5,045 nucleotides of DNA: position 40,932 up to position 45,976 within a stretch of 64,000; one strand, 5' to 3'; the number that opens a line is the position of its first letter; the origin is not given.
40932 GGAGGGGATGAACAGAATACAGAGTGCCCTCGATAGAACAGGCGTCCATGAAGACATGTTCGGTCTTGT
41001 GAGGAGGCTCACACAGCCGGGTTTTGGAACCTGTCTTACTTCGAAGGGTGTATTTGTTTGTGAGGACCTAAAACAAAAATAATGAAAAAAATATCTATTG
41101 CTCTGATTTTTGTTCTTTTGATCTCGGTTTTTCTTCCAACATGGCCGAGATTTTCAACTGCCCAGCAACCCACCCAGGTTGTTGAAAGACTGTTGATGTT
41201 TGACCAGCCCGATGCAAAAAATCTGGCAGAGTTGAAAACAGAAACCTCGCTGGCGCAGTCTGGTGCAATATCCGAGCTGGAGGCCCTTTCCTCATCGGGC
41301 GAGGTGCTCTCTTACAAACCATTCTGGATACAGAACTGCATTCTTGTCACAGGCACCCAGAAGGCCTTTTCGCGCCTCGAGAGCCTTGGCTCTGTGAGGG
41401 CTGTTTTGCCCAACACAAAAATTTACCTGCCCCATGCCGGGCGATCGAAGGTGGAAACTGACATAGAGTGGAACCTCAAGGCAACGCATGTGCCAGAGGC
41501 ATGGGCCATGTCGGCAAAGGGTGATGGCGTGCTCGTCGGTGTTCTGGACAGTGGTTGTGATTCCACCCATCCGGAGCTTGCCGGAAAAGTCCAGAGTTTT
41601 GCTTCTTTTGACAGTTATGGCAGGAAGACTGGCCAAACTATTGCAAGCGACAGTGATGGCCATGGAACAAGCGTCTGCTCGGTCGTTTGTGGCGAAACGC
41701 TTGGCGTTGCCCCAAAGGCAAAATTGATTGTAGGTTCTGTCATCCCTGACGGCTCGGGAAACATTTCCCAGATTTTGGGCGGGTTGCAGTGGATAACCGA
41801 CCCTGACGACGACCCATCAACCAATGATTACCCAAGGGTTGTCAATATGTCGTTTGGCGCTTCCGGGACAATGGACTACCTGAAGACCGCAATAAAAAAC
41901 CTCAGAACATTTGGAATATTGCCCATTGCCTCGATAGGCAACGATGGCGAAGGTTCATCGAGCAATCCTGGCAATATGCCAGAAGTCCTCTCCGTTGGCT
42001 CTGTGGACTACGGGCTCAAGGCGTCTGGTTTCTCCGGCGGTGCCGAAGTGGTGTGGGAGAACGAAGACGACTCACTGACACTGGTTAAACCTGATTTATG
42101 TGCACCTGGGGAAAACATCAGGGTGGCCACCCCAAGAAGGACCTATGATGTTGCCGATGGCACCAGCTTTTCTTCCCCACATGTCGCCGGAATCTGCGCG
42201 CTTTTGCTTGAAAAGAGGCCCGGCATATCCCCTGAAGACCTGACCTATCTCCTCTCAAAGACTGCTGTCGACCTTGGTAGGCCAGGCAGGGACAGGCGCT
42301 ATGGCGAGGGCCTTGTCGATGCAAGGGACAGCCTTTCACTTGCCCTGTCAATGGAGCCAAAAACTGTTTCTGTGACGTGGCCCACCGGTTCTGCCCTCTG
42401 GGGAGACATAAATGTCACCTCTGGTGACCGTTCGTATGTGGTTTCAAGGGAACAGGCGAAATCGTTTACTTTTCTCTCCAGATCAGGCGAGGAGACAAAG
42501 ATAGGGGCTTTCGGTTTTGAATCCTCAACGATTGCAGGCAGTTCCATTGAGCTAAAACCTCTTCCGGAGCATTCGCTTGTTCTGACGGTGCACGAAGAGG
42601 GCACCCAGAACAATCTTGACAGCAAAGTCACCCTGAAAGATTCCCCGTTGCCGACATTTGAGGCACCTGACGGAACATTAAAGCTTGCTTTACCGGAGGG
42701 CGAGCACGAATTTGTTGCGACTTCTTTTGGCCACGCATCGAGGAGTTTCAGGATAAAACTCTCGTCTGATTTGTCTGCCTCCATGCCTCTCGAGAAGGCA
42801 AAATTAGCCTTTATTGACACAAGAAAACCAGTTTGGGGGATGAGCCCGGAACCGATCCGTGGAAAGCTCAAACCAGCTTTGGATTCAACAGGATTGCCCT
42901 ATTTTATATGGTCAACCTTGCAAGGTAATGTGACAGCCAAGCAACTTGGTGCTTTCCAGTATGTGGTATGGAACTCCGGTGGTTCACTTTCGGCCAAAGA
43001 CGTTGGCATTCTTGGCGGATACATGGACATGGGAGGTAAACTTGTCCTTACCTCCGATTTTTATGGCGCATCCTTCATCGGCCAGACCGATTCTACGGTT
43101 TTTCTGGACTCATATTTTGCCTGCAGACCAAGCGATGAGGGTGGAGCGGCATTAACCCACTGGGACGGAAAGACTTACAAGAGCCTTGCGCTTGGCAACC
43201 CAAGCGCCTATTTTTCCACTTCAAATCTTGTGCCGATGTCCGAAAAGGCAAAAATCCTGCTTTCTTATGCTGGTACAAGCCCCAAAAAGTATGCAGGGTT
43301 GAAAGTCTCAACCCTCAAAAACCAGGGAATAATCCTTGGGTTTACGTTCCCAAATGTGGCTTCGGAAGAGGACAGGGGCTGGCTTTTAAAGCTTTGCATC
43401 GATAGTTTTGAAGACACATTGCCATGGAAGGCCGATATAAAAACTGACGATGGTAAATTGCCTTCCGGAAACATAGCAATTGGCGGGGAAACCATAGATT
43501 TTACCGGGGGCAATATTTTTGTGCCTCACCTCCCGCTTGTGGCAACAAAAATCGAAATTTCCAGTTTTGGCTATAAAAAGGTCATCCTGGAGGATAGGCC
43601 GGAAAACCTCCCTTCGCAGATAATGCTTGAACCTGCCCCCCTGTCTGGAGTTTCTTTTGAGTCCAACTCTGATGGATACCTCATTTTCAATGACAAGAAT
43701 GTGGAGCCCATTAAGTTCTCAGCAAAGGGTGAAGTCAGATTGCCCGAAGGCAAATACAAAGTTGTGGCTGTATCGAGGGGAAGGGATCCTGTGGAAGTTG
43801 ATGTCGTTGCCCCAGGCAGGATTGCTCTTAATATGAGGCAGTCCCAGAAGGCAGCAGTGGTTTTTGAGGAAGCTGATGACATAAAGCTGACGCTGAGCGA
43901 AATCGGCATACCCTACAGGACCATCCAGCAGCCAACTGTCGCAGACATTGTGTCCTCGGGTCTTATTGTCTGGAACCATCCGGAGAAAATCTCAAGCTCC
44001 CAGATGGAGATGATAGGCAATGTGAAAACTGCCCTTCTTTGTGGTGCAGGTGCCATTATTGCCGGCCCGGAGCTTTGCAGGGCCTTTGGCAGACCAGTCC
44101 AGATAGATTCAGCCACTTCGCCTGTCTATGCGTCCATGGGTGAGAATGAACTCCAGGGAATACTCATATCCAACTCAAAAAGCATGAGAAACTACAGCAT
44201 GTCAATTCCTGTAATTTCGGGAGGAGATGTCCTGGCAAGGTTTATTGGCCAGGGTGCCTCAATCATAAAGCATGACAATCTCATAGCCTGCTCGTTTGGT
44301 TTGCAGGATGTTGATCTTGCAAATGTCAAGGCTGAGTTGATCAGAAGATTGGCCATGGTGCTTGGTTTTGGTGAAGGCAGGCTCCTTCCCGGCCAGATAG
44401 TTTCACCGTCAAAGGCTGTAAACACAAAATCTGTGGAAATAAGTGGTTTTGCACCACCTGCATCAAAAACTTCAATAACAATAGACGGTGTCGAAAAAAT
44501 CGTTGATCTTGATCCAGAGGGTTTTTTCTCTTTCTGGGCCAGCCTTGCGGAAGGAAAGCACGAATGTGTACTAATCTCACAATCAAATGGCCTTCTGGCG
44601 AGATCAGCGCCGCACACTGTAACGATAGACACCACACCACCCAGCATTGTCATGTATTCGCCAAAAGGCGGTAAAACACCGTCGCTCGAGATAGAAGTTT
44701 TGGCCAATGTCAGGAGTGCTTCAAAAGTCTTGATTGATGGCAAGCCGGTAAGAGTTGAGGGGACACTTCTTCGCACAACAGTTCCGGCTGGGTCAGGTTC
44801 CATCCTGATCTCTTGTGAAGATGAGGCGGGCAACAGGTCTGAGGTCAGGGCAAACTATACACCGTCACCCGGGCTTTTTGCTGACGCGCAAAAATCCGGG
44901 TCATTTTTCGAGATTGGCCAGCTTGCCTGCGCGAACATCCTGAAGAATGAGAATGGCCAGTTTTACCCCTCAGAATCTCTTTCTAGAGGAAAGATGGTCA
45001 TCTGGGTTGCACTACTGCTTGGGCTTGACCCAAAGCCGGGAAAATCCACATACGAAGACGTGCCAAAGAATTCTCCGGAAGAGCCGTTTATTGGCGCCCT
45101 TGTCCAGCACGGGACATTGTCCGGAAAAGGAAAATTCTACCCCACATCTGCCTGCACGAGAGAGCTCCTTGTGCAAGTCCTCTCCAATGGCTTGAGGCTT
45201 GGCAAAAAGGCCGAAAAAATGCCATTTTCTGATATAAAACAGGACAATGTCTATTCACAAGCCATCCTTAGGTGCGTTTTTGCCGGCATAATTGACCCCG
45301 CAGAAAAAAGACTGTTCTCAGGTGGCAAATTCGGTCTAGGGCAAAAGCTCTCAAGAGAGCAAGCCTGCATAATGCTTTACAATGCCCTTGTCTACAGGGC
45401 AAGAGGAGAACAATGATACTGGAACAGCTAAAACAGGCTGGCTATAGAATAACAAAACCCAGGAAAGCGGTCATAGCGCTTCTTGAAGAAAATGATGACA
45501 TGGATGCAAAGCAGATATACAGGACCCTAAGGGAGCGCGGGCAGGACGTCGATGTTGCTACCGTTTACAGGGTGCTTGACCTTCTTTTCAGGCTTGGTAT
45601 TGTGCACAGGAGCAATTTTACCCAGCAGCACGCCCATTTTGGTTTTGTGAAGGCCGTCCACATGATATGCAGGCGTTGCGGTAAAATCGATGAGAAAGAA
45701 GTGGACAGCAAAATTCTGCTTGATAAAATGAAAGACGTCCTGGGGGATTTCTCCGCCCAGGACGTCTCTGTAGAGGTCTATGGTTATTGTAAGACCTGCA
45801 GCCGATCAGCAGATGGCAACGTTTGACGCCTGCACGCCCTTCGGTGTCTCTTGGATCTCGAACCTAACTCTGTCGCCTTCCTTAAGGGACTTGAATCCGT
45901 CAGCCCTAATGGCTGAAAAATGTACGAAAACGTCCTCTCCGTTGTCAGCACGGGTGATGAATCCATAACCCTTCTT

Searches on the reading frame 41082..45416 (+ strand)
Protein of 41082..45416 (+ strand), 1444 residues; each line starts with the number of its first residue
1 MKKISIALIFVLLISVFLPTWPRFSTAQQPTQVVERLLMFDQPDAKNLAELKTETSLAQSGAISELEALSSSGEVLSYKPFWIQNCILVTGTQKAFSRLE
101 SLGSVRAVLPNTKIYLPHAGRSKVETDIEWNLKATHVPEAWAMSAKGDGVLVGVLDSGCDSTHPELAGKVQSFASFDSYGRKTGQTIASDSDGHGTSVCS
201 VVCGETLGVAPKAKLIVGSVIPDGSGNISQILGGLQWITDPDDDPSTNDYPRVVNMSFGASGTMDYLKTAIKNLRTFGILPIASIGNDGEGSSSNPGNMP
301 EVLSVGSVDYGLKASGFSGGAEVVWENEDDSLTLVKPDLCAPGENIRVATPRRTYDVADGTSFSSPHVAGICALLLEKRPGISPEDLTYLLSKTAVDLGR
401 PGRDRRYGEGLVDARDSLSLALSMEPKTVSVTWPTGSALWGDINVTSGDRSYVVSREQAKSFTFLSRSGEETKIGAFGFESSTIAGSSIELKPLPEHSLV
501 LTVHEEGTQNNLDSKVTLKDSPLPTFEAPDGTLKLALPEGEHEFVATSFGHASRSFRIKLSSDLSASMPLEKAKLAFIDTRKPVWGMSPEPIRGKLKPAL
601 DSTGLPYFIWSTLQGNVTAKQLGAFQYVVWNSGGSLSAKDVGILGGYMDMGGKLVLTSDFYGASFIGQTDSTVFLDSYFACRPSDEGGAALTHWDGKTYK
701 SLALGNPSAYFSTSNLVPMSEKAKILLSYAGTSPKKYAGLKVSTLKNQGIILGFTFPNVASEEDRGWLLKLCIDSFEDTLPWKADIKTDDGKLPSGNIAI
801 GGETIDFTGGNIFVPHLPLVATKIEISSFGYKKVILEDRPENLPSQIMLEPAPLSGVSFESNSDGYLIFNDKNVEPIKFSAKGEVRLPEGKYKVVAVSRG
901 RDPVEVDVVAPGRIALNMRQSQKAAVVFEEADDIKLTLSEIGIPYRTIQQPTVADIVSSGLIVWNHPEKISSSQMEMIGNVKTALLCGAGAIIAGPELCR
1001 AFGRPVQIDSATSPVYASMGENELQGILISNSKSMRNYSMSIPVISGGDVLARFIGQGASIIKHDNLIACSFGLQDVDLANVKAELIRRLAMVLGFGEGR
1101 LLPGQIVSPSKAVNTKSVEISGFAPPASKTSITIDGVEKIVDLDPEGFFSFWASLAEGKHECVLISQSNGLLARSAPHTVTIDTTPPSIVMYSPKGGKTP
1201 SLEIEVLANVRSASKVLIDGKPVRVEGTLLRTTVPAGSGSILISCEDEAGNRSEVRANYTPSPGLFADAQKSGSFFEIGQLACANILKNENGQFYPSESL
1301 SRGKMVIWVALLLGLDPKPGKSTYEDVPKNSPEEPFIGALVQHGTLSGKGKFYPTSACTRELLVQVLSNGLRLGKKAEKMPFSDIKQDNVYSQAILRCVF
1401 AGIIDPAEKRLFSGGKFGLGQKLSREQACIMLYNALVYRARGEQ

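Call 13: search_protein_families(library=pfam, proteins=[window:41082-45416:+], max_evalue=0.001)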
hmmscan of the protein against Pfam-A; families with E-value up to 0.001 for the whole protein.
window:41082-45416:+ (1444 aa): 2 families
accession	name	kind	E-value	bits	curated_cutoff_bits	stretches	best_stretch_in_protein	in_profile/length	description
PF00082.27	Peptidase_S8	-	3.2e-46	158.4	21.8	1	147-410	1-288/288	Subtilase family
PF00395.25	SLH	-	0.00015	22.1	20.8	0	1324-1361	2-41/44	S-layer homology domain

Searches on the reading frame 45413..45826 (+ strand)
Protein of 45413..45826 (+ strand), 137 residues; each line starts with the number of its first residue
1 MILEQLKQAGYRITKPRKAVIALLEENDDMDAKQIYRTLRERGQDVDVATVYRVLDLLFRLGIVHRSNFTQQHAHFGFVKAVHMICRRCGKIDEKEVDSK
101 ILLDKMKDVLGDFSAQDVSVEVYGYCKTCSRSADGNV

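Call 12: search_protein_families(library=pfam, proteins=[window:45413-45826:+], max_evalue=0.001)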
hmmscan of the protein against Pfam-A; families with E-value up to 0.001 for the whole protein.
window:45413-45826:+ (137 aa): 1 family
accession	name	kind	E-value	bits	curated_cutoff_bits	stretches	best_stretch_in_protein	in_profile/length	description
PF01475.25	FUR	-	2.1e-24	86.4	23.1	1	9-123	2-121/121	Ferric uptake regulator family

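Call 70: search_protein_families(library=ncbifam, proteins=[window:45413-45826:+], max_evalue=0.1)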
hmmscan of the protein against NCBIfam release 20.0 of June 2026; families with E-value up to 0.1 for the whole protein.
window:45413-45826:+ (137 aa): 11 families
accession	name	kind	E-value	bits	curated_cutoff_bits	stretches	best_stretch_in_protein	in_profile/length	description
NF051892.1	TransRegFurBacil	equivalog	8.2e-21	74.6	220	1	2-132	8-146/149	ferric iron uptake transcriptional regulator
NF006999.0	PRK09462.1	equivalog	9.8e-17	60.9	146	1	5-128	7-135/148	ferric iron uptake transcriptional regulator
NF052545.1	TransRegPerRClab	equivalog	8.5e-15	55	180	1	4-132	6-137/138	transcriptional regulator PerR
NF047406.1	TransRegPerRTherm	equivalog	1.4e-13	51.2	200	1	12-131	5-127/130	manganese-dependent transcriptional regulator PerR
NF008646.0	PRK11639.1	equivalog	1.4e-10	41.2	167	1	7-131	18-148/171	zinc uptake transcriptional repressor Zur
NF051891.1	TransRegFurHelico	equivalog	9e-09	35.4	200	1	5-131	17-147/148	ferric iron uptake transcriptional regulator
NF045678.1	TransRegIrrA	equivalog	1.3e-05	25.1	150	1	2-76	9-85/138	iron response transcriptional regulator IrrA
NF045677.1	FeRespRegIrr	equivalog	0.00013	22.1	170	1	4-77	2-77/127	Fur family transcriptional regulator Irr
NF047462.1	FUR_perox_PerRA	exception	0.005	17.3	200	1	6-105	12-114/142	peroxide-responsive transcriptional repressor PerRA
NF033577.2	transpos_IS481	equivalog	0.0086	15.6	224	1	17-74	64-118/284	IS481 family transposase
NF041861.1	YtfR_transport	equivalog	0.046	12.1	850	1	30-86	60-116/492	galactofuranose ABC transporter, ATP-binding protein YtfR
